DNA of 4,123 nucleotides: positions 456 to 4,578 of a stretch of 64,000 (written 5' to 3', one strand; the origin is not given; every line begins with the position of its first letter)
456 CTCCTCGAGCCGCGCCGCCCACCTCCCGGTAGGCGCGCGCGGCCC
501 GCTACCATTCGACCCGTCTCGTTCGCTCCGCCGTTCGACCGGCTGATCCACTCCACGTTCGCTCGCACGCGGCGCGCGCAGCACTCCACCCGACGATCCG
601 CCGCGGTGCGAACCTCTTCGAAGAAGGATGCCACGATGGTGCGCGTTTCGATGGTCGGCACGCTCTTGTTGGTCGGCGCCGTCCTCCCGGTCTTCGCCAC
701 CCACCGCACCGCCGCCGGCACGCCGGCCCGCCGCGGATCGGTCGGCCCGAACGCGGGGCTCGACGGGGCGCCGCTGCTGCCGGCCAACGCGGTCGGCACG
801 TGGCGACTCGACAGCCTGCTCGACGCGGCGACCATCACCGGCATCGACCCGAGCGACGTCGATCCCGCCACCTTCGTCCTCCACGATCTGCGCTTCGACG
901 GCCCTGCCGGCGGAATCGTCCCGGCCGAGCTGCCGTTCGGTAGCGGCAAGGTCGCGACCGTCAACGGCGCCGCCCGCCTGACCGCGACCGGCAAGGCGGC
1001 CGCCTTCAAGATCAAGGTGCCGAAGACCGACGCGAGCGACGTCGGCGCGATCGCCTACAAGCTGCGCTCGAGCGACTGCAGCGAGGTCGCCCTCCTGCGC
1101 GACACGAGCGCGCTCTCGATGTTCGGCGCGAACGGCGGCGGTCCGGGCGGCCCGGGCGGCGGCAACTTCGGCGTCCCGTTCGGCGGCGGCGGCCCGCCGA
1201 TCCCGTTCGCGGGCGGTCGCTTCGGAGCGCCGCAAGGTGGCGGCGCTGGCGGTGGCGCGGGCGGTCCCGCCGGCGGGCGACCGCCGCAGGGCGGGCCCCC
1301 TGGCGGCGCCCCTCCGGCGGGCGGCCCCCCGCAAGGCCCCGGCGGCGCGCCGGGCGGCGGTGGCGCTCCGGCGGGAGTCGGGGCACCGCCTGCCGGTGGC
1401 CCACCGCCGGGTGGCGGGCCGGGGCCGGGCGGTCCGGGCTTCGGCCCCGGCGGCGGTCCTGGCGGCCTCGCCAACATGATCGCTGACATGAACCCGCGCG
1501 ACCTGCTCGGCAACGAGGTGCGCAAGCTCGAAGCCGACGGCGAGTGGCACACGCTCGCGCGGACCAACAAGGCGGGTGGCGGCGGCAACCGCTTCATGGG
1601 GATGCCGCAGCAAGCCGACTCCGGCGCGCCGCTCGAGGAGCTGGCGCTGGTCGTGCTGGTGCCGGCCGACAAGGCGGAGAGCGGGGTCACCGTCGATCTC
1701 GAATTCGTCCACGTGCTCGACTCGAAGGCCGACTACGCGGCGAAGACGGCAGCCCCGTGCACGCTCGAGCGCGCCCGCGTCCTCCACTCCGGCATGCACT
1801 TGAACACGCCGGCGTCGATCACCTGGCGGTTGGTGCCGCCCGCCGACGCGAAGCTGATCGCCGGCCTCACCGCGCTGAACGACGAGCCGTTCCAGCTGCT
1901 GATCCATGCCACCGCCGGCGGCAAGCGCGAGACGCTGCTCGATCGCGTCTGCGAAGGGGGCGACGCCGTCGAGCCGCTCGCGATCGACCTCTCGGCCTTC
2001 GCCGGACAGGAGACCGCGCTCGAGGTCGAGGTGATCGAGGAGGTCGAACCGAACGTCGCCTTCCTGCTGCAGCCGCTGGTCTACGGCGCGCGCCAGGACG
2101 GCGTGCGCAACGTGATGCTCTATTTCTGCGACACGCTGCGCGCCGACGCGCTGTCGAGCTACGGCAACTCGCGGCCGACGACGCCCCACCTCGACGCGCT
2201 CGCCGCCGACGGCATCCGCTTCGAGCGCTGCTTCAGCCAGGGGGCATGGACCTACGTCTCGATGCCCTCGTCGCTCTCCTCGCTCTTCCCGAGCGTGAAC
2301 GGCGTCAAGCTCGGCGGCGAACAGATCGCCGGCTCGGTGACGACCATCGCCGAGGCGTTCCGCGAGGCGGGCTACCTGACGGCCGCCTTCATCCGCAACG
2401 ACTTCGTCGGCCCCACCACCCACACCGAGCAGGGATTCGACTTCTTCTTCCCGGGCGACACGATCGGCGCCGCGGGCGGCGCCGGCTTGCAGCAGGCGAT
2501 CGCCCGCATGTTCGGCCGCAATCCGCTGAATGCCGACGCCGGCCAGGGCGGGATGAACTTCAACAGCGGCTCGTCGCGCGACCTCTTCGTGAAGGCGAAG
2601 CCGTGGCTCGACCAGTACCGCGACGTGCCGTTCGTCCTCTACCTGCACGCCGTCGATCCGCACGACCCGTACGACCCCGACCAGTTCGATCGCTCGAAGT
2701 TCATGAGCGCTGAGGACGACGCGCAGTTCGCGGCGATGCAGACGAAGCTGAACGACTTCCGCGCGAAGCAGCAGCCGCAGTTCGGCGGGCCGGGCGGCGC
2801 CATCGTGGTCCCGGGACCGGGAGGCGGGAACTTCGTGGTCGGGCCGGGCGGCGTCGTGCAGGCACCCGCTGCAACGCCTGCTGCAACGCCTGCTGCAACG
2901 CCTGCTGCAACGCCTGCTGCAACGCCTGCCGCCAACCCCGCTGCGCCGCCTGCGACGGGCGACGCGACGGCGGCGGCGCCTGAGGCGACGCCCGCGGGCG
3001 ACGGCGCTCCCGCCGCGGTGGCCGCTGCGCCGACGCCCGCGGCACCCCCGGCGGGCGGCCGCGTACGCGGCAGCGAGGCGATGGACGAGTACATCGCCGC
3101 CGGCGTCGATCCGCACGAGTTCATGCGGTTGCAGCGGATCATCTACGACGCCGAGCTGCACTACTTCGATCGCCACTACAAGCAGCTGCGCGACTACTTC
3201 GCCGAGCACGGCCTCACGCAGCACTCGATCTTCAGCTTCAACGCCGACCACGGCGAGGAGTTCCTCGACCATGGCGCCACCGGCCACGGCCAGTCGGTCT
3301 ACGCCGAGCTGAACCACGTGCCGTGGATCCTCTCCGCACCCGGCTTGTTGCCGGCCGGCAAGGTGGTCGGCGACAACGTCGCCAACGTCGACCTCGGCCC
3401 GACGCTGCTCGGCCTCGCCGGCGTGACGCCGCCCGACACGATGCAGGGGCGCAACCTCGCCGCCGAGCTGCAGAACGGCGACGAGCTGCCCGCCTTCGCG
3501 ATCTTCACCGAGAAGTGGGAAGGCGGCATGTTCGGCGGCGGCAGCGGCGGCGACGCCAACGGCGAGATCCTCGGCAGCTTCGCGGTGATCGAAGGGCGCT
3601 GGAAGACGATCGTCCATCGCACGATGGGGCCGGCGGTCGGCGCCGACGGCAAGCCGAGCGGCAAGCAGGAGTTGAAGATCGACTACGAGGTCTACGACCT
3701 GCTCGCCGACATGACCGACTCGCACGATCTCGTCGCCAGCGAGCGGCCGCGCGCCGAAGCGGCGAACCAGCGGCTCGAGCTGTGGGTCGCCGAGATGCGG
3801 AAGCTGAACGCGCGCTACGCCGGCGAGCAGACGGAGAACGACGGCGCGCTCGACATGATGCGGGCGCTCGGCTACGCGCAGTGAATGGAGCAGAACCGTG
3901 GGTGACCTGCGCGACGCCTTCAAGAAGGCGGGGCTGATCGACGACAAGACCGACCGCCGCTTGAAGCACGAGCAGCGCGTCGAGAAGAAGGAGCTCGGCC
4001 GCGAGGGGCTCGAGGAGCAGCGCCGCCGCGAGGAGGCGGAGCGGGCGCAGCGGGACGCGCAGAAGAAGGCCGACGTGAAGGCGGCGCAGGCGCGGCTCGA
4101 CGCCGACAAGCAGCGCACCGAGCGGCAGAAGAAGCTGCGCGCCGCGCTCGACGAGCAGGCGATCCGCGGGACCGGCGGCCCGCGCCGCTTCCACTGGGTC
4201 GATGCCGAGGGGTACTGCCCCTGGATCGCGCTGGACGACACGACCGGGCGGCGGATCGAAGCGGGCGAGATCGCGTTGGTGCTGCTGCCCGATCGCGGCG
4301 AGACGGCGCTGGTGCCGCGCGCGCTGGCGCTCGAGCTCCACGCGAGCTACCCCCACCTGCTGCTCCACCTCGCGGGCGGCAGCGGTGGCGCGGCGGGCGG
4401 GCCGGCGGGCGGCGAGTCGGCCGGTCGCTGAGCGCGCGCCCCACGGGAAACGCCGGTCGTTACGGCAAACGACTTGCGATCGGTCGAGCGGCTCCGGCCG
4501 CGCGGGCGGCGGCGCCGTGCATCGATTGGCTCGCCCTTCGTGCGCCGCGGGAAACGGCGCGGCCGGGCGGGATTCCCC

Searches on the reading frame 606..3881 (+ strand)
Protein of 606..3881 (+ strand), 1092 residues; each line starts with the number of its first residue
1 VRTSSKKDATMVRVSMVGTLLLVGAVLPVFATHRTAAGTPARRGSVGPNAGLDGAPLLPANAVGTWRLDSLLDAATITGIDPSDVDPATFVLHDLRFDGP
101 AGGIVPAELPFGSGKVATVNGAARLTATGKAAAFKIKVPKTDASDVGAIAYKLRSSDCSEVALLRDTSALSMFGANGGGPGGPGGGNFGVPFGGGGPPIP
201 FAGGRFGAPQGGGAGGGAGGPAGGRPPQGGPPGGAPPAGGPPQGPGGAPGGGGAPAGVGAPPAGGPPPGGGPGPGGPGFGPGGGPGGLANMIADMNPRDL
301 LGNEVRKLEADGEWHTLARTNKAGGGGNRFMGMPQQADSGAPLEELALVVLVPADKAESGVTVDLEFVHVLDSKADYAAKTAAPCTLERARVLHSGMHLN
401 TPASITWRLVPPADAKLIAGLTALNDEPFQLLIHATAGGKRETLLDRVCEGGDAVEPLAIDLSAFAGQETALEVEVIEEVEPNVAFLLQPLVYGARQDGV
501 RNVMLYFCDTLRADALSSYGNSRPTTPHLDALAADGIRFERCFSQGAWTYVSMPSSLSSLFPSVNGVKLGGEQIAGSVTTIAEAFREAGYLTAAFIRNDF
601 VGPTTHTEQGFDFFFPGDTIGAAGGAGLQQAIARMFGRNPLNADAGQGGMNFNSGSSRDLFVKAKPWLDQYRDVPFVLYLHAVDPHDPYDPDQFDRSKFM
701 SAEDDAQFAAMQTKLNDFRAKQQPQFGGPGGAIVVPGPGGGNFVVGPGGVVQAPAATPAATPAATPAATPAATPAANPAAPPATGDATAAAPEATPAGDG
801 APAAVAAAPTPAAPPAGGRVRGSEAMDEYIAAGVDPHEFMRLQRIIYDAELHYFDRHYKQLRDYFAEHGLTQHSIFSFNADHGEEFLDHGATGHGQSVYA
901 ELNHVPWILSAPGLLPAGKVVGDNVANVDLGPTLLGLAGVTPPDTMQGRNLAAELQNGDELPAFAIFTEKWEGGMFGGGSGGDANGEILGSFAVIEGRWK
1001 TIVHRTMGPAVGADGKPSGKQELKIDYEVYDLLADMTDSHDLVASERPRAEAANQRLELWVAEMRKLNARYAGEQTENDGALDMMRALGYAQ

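Call 56: search_protein_families(library=pfam, proteins=[window:606-3881:+], max_evalue=0.001)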
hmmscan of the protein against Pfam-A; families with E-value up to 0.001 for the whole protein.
window:606-3881:+ (1092 aa): 2 families
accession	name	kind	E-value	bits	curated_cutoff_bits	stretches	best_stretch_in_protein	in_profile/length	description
PF00884.28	Sulfatase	-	3.6e-33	115.6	25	1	501-940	1-301/301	Sulfatase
PF16347.10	SGSH_C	-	8.5e-08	32.9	29.3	1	898-956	11-69/154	N-sulphoglucosamine sulphohydrolase, C-terminal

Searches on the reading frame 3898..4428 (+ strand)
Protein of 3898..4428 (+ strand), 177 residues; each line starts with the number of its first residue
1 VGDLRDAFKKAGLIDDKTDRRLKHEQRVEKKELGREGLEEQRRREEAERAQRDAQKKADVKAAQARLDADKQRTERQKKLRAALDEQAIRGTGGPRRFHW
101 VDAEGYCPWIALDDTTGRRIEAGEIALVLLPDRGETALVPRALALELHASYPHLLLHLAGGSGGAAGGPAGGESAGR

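Call 56: search_protein_families(library=pfam, proteins=[window:3898-4428:+], max_evalue=0.001)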
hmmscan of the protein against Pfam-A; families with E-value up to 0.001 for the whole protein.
window:3898-4428:+ (177 aa): 1 family
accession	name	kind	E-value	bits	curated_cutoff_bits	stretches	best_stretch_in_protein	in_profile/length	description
PF09831.14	DUF2058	-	7.1e-11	43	25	1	4-157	2-149/174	Uncharacterized protein conserved in bacteria (DUF2058)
